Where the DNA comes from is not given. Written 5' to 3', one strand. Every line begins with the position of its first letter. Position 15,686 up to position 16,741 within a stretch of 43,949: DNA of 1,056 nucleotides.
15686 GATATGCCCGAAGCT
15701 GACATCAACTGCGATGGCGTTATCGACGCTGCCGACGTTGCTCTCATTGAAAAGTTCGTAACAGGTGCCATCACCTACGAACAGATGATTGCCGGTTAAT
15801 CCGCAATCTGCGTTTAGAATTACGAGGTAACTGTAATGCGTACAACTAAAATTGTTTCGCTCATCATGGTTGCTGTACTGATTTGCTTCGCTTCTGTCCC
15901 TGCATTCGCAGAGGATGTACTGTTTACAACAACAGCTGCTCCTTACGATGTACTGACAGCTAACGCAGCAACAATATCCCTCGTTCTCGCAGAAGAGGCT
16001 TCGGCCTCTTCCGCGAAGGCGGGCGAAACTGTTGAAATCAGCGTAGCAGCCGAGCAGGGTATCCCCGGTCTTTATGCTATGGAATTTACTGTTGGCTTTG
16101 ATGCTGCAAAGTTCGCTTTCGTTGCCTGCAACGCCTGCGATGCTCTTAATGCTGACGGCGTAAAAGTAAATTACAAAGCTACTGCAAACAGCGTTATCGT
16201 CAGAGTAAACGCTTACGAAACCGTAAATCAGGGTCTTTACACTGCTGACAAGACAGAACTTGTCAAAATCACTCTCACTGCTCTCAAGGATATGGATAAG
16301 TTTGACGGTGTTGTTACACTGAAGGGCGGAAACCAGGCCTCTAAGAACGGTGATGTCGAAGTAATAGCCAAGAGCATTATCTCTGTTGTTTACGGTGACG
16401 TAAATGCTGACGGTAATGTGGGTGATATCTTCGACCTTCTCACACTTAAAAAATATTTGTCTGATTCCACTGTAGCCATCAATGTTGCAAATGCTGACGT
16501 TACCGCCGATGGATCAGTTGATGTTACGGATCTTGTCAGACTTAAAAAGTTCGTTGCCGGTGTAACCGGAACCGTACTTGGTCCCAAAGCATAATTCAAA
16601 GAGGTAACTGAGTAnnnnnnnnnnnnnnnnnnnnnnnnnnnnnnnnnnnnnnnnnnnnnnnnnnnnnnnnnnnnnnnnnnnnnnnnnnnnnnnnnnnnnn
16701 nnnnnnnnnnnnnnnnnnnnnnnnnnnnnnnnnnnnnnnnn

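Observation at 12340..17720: Enzyme-free three-gene cohesin/dockerin surface scaffold with its own strong promoter and triple terminator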

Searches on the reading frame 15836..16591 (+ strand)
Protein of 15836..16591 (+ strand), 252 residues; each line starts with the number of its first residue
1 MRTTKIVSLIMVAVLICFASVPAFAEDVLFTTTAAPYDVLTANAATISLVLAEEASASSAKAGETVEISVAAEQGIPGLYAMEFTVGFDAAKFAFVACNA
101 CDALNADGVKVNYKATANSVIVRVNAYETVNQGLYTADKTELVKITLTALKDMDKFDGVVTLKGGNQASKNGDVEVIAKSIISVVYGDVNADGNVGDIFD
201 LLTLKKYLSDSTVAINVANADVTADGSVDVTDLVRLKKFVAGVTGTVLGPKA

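Call 3: search_protein_families(library=pfam, proteins=[window:15836-16591:+], max_evalue=1)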
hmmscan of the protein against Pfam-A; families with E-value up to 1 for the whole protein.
window:15836-16591:+ (252 aa): 2 families
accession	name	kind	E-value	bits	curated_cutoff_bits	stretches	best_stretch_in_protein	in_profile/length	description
PF00404.24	Dockerin_1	-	1.1e-12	48.3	22.9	1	186-240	1-56/57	Dockerin type I domain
PF00963.24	Cohesin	-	1.3e-08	35.6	24.1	1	57-166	7-124/139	Cohesin domain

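Call 4: search_protein_families(library=ncbifam, proteins=[window:15836-16591:+], max_evalue=1)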
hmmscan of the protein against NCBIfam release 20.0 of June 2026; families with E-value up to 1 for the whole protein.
window:15836-16591:+ (252 aa): 1 family
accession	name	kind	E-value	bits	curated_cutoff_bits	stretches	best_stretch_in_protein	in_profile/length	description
NF049990.1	CellobisidaseCelK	equivalog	7.2e-11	41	1700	1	182-243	825-885/889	cellulose 1,4-beta-cellobiosidase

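Call 10: search_solved_structures(query=window:15836-16591:+, max_evalue=1)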
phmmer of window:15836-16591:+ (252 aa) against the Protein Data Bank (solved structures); distinct sequences matched with E-value up to 1: 24.
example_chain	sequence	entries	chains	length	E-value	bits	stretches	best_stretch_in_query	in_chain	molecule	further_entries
1daq_A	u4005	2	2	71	7.7e-09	38.6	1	184-242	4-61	ENDOGLUCANASE SS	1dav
2mte_A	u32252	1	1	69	9.4e-09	38.3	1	185-241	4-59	Cellulose 1,4-beta-cellobiosidase (reducing end) CelS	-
2vn5_B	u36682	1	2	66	5.3e-08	35.9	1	184-245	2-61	ENDOGLUCANASE A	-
2vn6_B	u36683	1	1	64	7.4e-07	32.1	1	184-244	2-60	ENDOGLUCANASE A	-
3ul4_B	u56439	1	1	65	1.7e-05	27.7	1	184-243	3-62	Cellulosome enzyme, dockerin type I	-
5lxv_B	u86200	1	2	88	3.5e-05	26.7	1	180-246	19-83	Carbohydrate-binding protein WP_009985128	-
6kg9_A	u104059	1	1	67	0.0012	21.7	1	183-242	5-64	And cellulose-binding endoglucanase family 9 CelL ortholog dockerin domain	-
8x39_A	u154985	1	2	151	0.003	20.4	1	183-246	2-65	Serine protease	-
8x3a_A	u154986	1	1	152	0.0031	20.3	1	183-246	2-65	Serine protease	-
4cj0_A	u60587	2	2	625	0.0032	20.3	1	183-241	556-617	ENDOGLUCANASE D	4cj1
6kge_D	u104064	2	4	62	0.0032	20.3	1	184-240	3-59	And cellulose-binding endoglucanase family 9 CelL ortholog dockerin domain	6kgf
1clc_A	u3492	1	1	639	0.0033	20.2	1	183-241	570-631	ENDOGLUCANASE CELD; EC: 3.2.1.4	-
2yik_A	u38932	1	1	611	0.0036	20.1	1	183-240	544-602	ENDOGLUCANASE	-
6kgc_B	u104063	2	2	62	0.004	19.9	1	184-240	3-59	And cellulose-binding endoglucanase family 9 CelL ortholog dockerin domain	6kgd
4fl4_A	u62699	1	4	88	0.0057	19.4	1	186-242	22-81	Glycoside hydrolase family 9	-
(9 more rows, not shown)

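Call 12: find_encoding_contigs(protein=window:15836-16591:+, flank=10000, max_places=8)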
Protein window:15836-16591:+ (252 aa): 1 contig read that carries it; 1 place shown.
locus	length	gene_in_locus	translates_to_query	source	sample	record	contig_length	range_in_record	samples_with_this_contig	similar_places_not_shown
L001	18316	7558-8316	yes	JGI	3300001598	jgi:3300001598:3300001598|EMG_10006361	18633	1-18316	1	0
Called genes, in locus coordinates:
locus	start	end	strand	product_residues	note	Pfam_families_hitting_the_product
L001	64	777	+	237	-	PF01048:PNP_UDP_1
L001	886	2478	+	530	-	PF01676:Metalloenzyme, PF08211:dCMP_cyt_deam_2, PF00383:dCMP_cyt_deam_1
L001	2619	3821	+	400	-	PF01996:F420_ligase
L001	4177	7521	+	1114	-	PF00404:Dockerin_1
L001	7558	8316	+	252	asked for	PF00963:Cohesin, PF00404:Dockerin_1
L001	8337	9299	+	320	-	-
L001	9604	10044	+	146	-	PF02381:MraZ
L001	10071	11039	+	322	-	PF01795:Methyltransf_5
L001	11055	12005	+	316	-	-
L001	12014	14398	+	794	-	PF03717:PBP_dimer, PF00905:Transpeptidase, PF03793:PASTA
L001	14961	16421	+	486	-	PF01225:Mur_ligase (weak), PF08245:Mur_ligase_M, PF02875:Mur_ligase_C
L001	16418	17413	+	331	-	PF00953:Glycos_transf_4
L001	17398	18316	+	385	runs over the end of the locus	PF01098:FTSW_RODA_SPOVE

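Call 30: find_homologous_proteins(query=window:15836-16591:+, max_evalue=0.001)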
Query window:15836-16591:+ (252 aa): 2 proteins with E <= 0.001 among 3170 candidates.
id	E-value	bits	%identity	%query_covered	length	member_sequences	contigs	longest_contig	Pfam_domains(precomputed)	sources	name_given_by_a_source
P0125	1.5e-143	494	100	96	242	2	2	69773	PF00404.25,PF00963.25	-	-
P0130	2.3e-9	55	52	27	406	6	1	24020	PF00404.25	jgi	jgi:hypothetical protein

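Call 73: find_encoding_contigs(protein=P0130, flank=10000, max_places=3)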
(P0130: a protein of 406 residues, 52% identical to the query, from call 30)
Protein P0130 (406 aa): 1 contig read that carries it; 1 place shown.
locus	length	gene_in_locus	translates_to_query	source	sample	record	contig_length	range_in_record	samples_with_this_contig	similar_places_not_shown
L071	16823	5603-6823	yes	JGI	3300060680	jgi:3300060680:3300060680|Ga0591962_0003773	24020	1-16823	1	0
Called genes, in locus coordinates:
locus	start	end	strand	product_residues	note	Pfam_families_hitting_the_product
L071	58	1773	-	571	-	PF01609:DDE_Tnp_1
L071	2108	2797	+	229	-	PF00596:Aldolase_II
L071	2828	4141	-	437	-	PF02386:TrkH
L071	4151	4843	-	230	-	PF02254:TrkA_N, PF03446:NAD_binding_2 (weak), PF03807:F420_oxidored (weak), PF00107:ADH_zinc_N (faint), PF02080:TrkA_C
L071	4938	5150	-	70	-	-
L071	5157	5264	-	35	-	-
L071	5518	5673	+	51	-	-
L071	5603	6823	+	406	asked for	PF00404:Dockerin_1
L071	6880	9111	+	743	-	PF07554:FIVAR (faint), PF00395:SLH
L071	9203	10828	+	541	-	PF00791:ZU5 (faint), PF00395:SLH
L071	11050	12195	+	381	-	PF01979:Amidohydro_1, PF07969:Amidohydro_3 (weak)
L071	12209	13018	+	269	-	PF03575:Peptidase_S51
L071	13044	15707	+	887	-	PF18921:Cyanophycin_syn, PF02655:ATP-grasp_3 (faint), PF02786:CPSase_L_D2 (weak), PF08443:RimK, PF07478:Dala_Dala_lig_C (weak), PF08443:RimK (weak), PF08245:Mur_ligase_M, PF02875:Mur_ligase_C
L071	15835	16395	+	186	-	-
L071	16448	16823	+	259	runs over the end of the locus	PF19567:CpsB_CapC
